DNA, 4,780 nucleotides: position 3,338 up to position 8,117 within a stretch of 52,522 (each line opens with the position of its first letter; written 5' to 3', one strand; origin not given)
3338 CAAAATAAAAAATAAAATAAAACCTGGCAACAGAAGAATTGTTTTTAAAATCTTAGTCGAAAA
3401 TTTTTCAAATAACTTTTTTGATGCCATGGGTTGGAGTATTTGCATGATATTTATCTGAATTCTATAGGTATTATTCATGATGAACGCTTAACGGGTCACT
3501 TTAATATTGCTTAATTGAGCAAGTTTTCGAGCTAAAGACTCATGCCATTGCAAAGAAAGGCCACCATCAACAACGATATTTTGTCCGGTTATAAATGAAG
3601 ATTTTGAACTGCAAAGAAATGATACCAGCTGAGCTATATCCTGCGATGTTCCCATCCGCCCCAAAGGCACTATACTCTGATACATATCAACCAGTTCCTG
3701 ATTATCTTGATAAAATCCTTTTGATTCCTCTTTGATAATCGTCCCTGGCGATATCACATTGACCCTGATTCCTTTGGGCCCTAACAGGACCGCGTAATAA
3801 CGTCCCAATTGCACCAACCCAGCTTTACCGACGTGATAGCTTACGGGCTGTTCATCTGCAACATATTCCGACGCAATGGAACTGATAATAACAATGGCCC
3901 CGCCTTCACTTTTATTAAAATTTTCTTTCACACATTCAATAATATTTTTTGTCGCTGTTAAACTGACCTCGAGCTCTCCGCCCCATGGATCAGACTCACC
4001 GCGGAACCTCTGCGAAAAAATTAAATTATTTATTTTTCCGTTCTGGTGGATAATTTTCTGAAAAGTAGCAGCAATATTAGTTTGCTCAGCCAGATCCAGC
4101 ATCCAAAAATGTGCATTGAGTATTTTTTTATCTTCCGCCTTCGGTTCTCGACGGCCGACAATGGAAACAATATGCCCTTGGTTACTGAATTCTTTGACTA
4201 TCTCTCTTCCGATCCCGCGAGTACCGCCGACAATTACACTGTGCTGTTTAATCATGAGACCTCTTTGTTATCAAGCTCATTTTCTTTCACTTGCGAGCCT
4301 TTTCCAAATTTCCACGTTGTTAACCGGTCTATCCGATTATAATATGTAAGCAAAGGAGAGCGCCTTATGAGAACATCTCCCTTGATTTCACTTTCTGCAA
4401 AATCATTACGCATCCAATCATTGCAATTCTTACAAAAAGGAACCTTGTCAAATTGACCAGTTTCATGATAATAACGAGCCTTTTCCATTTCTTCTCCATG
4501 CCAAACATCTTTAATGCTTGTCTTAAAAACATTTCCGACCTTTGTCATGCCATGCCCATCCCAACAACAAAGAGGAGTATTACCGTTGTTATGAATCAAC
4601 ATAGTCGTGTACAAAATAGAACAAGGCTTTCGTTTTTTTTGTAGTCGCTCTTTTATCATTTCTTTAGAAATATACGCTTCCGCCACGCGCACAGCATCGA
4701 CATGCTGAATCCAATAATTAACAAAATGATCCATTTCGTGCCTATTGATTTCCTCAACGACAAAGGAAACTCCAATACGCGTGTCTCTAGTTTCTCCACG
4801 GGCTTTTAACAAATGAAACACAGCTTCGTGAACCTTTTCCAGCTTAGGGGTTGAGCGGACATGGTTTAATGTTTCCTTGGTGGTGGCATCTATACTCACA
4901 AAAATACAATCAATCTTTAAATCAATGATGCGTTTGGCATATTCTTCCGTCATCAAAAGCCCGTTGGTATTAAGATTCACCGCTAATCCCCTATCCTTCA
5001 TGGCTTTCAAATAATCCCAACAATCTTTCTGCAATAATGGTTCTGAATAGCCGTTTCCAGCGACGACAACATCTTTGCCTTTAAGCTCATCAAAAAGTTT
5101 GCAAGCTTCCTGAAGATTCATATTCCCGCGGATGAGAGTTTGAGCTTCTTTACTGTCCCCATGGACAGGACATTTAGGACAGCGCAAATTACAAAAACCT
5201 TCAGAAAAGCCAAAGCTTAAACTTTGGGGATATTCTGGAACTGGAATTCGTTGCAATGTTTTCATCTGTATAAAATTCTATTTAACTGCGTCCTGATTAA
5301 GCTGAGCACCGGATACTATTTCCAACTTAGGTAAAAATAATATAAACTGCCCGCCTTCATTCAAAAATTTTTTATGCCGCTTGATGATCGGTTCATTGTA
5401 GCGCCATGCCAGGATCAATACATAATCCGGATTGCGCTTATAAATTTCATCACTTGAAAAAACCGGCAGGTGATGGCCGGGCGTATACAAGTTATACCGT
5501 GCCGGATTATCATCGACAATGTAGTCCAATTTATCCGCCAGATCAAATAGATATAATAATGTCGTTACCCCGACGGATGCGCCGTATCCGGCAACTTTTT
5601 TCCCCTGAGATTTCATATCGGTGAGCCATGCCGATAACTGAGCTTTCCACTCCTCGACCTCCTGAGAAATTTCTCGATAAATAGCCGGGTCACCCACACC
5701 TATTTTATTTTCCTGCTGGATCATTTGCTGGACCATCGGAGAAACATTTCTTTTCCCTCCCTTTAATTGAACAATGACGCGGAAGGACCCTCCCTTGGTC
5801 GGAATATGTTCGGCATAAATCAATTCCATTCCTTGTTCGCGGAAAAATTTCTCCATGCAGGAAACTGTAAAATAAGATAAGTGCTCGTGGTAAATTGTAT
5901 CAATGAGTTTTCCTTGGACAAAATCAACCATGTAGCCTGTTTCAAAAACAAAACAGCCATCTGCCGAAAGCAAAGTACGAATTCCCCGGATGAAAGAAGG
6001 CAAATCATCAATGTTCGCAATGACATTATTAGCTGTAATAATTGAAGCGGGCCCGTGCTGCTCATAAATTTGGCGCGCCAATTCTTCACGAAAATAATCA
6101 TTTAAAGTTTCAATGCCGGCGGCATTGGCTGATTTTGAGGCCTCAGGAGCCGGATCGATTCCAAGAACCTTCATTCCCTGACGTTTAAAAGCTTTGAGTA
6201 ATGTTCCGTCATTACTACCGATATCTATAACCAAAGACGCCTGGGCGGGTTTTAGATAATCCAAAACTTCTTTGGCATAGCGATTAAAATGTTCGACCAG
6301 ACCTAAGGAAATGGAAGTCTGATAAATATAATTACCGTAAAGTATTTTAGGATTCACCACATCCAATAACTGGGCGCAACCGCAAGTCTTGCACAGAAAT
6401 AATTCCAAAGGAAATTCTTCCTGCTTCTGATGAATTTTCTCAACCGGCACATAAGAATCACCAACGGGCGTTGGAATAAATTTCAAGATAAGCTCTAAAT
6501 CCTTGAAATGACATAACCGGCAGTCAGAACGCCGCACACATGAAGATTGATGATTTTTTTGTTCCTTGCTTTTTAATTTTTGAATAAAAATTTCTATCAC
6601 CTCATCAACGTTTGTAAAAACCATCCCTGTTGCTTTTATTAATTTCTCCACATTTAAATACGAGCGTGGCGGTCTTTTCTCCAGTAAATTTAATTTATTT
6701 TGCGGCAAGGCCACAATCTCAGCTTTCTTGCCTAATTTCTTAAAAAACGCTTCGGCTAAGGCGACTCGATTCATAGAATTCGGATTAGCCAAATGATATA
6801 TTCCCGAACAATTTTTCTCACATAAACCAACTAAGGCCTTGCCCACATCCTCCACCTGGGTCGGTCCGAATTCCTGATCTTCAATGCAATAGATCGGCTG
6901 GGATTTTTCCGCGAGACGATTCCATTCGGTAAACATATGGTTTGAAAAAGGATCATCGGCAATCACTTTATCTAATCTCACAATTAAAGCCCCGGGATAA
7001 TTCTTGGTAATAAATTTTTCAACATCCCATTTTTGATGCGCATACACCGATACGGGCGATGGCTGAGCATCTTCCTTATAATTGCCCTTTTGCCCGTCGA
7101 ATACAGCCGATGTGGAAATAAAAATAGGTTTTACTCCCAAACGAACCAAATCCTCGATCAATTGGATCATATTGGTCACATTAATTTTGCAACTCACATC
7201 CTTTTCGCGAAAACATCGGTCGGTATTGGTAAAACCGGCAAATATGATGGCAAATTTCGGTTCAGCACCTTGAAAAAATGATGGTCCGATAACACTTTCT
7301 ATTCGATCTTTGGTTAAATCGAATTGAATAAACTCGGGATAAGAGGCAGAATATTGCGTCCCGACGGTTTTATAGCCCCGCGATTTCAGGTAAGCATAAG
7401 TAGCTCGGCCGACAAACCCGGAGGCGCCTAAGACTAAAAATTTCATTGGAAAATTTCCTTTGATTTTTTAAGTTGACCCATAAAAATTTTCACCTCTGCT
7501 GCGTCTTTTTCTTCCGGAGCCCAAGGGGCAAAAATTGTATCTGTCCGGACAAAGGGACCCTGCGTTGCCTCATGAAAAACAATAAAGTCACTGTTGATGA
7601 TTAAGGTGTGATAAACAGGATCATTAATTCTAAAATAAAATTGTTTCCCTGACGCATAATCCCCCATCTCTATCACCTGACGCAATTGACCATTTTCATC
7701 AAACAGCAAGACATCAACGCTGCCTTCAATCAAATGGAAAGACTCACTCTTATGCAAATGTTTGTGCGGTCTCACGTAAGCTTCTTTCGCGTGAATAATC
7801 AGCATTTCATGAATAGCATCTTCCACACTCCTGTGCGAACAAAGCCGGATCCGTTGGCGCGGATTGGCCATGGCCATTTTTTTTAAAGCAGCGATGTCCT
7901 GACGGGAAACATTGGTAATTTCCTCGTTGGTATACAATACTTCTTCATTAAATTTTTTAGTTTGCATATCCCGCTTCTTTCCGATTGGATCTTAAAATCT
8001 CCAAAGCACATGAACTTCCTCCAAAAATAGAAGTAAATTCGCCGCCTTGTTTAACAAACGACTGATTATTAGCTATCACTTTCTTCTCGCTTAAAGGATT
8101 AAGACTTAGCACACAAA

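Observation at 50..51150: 51-kb regulator-headed, single-strand glycan locus with four sugar-nucleotide pathways but no export or polymerisation genes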

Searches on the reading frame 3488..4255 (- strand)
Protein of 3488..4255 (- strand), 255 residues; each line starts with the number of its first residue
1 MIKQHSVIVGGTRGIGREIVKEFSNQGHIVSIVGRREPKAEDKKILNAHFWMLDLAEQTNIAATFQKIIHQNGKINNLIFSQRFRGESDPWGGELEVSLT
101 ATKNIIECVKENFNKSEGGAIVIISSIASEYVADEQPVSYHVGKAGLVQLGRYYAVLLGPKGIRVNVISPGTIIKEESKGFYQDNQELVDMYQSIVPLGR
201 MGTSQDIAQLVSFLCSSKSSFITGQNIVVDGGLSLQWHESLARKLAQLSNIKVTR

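Call 4: search_protein_families(library=pfam, proteins=[window:3488-4255:-], max_evalue=0.001)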
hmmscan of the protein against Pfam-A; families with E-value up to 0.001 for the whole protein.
window:3488-4255:- (255 aa): 4 families
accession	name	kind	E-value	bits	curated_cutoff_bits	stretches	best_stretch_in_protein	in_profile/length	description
PF13561.12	adh_short_C2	-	6.6e-43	147.4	27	1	12-234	5-236/236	Enoyl-(Acyl carrier protein) reductase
PF00106.31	adh_short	-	5e-23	82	26.6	1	6-173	3-182/195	short chain dehydrogenase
PF01370.27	Epimerase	-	0.00021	21.2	20.9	1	7-68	2-63/240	NAD dependent epimerase/dehydratase family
PF23441.1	SDR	-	0.00092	19.1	27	0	145-235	168-257/258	SDR-like rossmann domain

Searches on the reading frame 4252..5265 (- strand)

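Call 4: search_protein_families(library=pfam, proteins=[window:4252-5265:-], max_evalue=0.001)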
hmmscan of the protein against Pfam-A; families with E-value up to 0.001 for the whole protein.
window:4252-5265:- (337 aa): 2 families
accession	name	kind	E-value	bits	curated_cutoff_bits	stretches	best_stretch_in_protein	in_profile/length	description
PF04055.27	Radical_SAM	-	1.1e-13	52.1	29.5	1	24-181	6-162/166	Radical SAM superfamily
PF13186.11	SPASM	-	5.8e-12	46.2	21.5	1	215-282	1-67/67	Iron-sulfur cluster-binding domain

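Call 86: search_protein_families(library=ncbifam, proteins=[window:4252-5265:-], max_evalue=0.000001)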
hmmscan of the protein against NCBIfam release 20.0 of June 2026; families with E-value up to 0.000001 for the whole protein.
window:4252-5265:- (337 aa): 30 families (the best 25 are shown)
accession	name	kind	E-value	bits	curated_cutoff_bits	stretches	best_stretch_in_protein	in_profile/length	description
TIGR04311.1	rSAM_Geo_metal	subfamily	4.3e-24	85.3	400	1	23-184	11-173/423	radical SAM/SPASM family putative metalloenzyme maturase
TIGR04317.1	W_rSAM_matur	equivalog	6.7e-24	84.7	380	1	25-197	14-184/349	tungsten cofactor oxidoreductase radical SAM maturase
TIGR04321.1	spiroSPASM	subfamily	5.3e-18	65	250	1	24-285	240-506/510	spiro-SPASM protein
NF050035.1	rSAM_WgK_link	exception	7.5e-15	54.8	650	1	25-153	19-144/367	radical SAM/SPASM peptide maturase WgkB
TIGR04051.1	rSAM_NirJ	equivalog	9.9e-15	54.3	515.45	1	25-213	12-187/354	heme d1 biosynthesis radical SAM protein NirJ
NF045574.1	sacti_mat_StsB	exception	1.9e-14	53.4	625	1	25-185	106-256/466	StsB family radical SAM/SPASM domain sactipeptide maturase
TIGR03962.1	mycofact_rSAM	equivalog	3.6e-14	52.7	265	1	25-184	22-172/339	mycofactocin radical SAM maturase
TIGR04545.1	rSAM_ahbD_hemeb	equivalog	1e-13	51.4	500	1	25-154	10-135/339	heme b synthase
NF033640.1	N_Twi_rSAM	subfamily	1e-13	51.1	170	1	214-283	4-71/398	twitch domain-containing radical SAM protein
TIGR04054.1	rSAM_NirJ1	equivalog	1.7e-13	50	650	1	24-194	45-205/387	putative heme d1 biosynthesis radical SAM protein NirJ1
TIGR02668.1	moaA_archaeal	equivalog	5.2e-13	48.6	325.25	1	25-206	20-195/303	GTP 3',8-cyclase MoaA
NF001199.0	PRK00164.2-1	equivalog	7.8e-13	48.2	231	1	25-211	22-201/308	GTP 3',8-cyclase MoaA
NF045646.2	rSAM_Se_TrsS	equivalog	1.9e-12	46.5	490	1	25-193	96-259/441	radical SAM (seleno)protein TrsS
TIGR04055.1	rSAM_NirJ2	equivalog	2.2e-12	47.2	500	1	24-186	9-162/326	putative heme d1 biosynthesis radical SAM protein NirJ2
TIGR03961.1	rSAM_PTO1314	hypoth_equivalog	6.2e-12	45.4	306.05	1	25-187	33-180/332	PTO1314 family radical SAM protein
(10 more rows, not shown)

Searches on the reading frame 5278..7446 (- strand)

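Call 4: search_protein_families(library=pfam, proteins=[window:5278-7446:-], max_evalue=0.001)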
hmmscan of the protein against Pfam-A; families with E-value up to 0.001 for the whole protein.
window:5278-7446:- (722 aa): 10 families
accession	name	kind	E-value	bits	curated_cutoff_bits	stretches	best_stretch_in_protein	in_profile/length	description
PF08484.17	Methyltransf_14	-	2.9e-48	164.1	23.5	1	549-706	1-160/160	C-methyltransferase C-terminal domain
PF04321.23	RmlD_sub_bind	-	4.9e-43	147.7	27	1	1-291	1-285/287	RmlD substrate binding domain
PF01370.27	Epimerase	-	9.7e-17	61.6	20.9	1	4-211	2-227/240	NAD dependent epimerase/dehydratase family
PF13489.12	Methyltransf_23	-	1.6e-15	57.6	27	1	388-543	7-162/164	Methyltransferase domain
PF08421.16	Methyltransf_13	-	2e-14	53.9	31.3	1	309-370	1-62/62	Putative zinc binding domain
PF08242.18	Methyltransf_12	-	2.1e-09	38.4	30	1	407-499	1-98/98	Methyltransferase domain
PF08241.18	Methyltransf_11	-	5.1e-07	30.7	21.2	1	408-501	2-95/95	Methyltransferase domain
PF13649.12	Methyltransf_25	-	1.6e-05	25.9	27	1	406-497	1-97/97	Methyltransferase domain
PF16363.11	GDP_Man_Dehyd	-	5.8e-05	23.1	27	1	4-150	1-167/332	GDP-mannose 4,6 dehydratase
PF13847.12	Methyltransf_31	-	0.00047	20.3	27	0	406-524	7-128/145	Methyltransferase domain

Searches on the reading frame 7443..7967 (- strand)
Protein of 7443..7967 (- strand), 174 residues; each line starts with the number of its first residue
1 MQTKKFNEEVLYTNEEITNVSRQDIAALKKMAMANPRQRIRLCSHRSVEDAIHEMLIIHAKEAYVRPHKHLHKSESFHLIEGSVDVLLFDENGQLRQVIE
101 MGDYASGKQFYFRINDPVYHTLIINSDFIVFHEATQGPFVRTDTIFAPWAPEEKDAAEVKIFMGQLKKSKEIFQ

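Call 4: search_protein_families(library=pfam, proteins=[window:7443-7967:-], max_evalue=0.001)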
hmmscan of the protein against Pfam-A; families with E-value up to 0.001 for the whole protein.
window:7443-7967:- (174 aa): 1 family
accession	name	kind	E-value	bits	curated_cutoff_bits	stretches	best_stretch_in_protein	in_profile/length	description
PF19480.5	DUF6016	-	0.00039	21.3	27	1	26-97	7-78/141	Domain of unknown function (DUF6016)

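Call 17: search_protein_families(library=ncbifam, proteins=[window:7443-7967:-], max_evalue=0.01)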
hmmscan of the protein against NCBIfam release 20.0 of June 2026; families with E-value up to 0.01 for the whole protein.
window:7443-7967:- (174 aa): 2 families
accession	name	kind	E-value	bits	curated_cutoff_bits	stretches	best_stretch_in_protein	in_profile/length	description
TIGR04366.1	cupin_WbuC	subfamily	1.3e-42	144.7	42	1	20-151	2-132/132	WbuC family cupin fold metalloprotein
NF041803.1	NRPS_SolG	exception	0.0022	15.6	2200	1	13-94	588-669/1163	solanimycin non-ribosomal peptide synthetase SolG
